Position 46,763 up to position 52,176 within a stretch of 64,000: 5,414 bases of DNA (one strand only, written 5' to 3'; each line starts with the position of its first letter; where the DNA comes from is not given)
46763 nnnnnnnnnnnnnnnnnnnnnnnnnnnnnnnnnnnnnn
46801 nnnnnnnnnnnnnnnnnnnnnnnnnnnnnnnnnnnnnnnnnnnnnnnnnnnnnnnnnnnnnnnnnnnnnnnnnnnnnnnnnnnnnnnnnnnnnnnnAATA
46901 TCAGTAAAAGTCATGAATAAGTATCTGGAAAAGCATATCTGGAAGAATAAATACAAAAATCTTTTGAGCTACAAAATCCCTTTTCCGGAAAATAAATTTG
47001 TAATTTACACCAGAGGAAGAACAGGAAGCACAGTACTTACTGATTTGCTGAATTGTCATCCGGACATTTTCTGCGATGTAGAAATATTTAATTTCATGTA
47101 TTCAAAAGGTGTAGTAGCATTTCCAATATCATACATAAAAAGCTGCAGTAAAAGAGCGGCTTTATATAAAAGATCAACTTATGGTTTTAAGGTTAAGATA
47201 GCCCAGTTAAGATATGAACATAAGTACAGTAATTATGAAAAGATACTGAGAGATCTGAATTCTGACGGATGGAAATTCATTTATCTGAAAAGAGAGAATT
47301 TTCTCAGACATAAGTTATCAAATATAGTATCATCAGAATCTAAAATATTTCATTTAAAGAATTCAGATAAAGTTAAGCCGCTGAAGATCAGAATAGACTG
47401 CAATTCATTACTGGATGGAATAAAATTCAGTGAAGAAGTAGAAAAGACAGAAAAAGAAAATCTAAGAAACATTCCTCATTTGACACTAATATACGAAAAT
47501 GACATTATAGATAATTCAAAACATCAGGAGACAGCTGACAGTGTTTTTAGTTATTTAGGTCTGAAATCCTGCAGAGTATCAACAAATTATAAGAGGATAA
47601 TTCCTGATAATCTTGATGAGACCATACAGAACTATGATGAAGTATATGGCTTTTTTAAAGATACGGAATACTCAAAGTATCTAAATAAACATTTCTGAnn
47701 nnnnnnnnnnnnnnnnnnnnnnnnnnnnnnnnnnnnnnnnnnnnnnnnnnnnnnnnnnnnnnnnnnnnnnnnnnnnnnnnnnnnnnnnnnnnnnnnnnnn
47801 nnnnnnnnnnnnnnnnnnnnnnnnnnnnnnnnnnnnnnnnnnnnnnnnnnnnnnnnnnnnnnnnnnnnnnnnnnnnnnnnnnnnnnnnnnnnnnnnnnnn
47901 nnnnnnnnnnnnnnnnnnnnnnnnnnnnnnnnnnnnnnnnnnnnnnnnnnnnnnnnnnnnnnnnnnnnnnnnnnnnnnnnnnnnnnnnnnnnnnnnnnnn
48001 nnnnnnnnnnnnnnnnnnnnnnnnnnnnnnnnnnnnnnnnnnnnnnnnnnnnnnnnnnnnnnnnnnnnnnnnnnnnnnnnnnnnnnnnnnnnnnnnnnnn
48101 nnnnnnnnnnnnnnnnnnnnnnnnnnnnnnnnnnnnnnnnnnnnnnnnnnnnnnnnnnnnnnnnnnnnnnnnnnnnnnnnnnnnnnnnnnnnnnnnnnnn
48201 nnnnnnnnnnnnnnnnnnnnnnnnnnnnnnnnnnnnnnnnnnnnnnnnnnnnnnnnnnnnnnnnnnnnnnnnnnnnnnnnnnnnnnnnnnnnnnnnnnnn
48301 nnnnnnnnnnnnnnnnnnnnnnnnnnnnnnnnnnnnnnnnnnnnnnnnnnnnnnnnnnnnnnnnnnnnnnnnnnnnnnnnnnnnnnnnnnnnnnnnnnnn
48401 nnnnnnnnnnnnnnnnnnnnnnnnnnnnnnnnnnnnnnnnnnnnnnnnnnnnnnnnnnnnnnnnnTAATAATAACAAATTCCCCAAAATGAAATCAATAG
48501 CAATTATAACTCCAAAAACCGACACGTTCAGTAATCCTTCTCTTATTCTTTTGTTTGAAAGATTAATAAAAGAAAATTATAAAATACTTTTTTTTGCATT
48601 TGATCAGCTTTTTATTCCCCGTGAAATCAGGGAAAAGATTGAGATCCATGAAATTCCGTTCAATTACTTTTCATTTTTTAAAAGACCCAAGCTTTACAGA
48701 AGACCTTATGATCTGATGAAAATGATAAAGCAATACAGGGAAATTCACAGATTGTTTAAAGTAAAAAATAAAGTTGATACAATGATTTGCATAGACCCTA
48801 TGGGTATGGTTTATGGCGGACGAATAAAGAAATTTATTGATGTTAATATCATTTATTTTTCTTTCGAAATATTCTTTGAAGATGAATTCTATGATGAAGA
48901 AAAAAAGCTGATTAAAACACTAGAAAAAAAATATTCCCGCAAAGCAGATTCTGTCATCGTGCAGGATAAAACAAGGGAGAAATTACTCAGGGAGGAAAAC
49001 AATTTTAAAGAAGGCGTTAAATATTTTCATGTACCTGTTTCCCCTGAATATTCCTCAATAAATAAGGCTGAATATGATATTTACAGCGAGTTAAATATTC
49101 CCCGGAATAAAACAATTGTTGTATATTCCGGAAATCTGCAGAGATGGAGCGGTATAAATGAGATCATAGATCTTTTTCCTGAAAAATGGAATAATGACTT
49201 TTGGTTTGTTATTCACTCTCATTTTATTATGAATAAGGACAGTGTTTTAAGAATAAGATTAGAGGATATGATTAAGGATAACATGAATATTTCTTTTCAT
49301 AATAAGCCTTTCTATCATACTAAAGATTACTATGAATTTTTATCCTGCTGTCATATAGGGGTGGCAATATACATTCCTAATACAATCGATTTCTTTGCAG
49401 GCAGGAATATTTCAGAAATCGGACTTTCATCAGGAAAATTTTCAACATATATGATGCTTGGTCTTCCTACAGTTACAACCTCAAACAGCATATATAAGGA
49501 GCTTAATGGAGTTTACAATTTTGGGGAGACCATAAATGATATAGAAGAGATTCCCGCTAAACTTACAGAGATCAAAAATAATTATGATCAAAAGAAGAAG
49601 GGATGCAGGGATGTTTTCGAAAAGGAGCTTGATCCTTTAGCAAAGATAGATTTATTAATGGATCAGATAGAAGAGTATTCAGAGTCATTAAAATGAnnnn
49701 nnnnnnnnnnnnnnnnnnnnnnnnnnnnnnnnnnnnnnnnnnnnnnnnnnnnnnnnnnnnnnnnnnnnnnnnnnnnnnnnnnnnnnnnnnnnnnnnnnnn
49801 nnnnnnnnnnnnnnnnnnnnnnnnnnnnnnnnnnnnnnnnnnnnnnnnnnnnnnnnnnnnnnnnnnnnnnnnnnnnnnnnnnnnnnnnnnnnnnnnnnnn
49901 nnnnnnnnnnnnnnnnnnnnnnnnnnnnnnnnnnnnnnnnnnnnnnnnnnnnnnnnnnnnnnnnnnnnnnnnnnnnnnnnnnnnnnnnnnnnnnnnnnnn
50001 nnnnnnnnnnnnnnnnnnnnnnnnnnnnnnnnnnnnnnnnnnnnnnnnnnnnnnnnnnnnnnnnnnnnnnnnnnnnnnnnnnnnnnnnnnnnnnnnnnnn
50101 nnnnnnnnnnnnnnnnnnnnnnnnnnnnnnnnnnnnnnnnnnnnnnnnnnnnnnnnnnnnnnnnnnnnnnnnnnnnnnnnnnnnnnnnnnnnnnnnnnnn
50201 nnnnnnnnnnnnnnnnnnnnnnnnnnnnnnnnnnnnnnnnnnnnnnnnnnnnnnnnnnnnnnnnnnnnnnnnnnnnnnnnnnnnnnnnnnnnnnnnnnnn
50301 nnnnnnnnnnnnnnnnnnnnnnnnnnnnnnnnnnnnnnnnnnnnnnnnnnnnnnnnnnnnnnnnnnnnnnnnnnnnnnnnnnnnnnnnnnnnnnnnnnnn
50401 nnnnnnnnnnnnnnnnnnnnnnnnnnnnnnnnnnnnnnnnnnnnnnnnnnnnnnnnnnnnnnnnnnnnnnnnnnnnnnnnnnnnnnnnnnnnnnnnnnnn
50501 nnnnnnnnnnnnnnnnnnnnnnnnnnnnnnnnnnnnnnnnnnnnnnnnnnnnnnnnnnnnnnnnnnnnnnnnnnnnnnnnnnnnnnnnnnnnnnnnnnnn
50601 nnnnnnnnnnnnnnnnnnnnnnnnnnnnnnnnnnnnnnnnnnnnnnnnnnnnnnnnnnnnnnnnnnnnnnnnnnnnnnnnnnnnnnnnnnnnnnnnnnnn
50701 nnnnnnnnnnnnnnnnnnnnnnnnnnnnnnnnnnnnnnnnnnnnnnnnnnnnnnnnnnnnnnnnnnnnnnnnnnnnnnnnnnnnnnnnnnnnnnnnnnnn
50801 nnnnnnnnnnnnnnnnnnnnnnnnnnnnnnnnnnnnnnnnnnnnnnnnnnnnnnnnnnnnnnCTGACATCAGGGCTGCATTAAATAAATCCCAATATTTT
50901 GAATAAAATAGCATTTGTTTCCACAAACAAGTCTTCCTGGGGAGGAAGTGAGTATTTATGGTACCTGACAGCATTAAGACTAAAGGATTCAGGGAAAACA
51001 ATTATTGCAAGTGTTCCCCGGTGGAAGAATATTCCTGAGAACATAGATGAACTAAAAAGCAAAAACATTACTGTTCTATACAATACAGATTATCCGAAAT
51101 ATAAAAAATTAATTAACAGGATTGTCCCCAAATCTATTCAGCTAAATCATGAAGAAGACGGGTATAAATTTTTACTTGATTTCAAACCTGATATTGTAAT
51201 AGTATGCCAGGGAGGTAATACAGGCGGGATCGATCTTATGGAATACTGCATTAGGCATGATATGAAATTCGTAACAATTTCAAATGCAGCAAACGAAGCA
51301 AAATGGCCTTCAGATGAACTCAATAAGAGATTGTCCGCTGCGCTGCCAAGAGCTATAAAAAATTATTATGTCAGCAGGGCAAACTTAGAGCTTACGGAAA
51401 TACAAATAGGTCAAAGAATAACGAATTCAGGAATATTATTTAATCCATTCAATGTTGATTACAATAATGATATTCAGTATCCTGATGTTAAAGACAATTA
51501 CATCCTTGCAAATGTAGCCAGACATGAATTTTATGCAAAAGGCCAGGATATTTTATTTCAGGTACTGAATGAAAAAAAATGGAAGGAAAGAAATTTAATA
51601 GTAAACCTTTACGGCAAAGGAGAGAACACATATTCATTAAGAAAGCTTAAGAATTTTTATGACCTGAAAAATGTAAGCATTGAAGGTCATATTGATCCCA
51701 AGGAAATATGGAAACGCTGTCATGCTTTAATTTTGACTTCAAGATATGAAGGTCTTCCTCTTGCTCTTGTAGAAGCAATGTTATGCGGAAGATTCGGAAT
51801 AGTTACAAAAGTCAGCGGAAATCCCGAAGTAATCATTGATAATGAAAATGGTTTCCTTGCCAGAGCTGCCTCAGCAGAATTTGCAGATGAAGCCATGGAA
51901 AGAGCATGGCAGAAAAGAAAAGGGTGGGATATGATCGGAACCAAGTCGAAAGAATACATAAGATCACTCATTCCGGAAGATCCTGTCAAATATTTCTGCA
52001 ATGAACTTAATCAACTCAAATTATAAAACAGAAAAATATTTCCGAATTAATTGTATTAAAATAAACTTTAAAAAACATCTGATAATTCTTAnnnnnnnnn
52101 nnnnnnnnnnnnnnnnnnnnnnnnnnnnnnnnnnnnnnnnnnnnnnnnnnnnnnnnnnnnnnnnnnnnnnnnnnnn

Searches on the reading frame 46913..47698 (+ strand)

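Call 8: search_protein_families(library=pfam, proteins=[window:46913-47698:+], max_evalue=0.01)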
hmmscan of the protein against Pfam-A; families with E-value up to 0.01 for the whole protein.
window:46913-47698:+ (261 aa): 1 family
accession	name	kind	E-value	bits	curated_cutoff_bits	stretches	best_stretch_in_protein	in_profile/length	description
PF13469.12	Sulfotransfer_3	-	0.0093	16.7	27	0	35-59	8-32/216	Sulfotransferase family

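Call 48: search_protein_families(library=ncbifam, proteins=[window:46913-47698:+], max_evalue=0.001)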
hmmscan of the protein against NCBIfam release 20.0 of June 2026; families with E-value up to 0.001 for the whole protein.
window:46913-47698:+ (261 aa): 0 families

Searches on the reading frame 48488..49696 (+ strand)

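Call 8: search_protein_families(library=pfam, proteins=[window:48488-49696:+], max_evalue=0.01)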
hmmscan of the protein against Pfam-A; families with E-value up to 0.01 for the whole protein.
window:48488-49696:+ (402 aa): 1 family
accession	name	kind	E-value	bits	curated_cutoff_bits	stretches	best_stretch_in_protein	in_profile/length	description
PF00534.26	Glycos_transf_1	-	0.0012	18.9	26.4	0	201-242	8-52/172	Glycosyl transferases group 1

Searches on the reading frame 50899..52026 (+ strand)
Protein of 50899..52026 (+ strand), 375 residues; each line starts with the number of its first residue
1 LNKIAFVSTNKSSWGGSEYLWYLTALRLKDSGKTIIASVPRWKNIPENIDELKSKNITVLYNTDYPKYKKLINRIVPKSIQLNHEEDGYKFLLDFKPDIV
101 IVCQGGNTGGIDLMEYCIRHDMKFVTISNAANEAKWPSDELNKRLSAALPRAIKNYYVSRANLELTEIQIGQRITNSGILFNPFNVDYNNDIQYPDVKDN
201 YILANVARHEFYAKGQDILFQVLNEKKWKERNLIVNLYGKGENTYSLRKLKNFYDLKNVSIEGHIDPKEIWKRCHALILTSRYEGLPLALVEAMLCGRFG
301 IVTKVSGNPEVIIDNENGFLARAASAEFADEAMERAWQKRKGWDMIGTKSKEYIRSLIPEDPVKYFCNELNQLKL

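Call 8: search_protein_families(library=pfam, proteins=[window:50899-52026:+], max_evalue=0.01)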
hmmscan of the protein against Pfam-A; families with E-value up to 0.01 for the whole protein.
window:50899-52026:+ (375 aa): 2 families
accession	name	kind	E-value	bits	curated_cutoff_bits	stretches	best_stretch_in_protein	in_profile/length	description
PF00534.26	Glycos_transf_1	-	2.9e-22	79.5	26.4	1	197-341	12-160/172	Glycosyl transferases group 1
PF13692.12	Glyco_trans_1_4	-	7.2e-21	75.4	27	1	203-332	4-136/142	Glycosyl transferases group 1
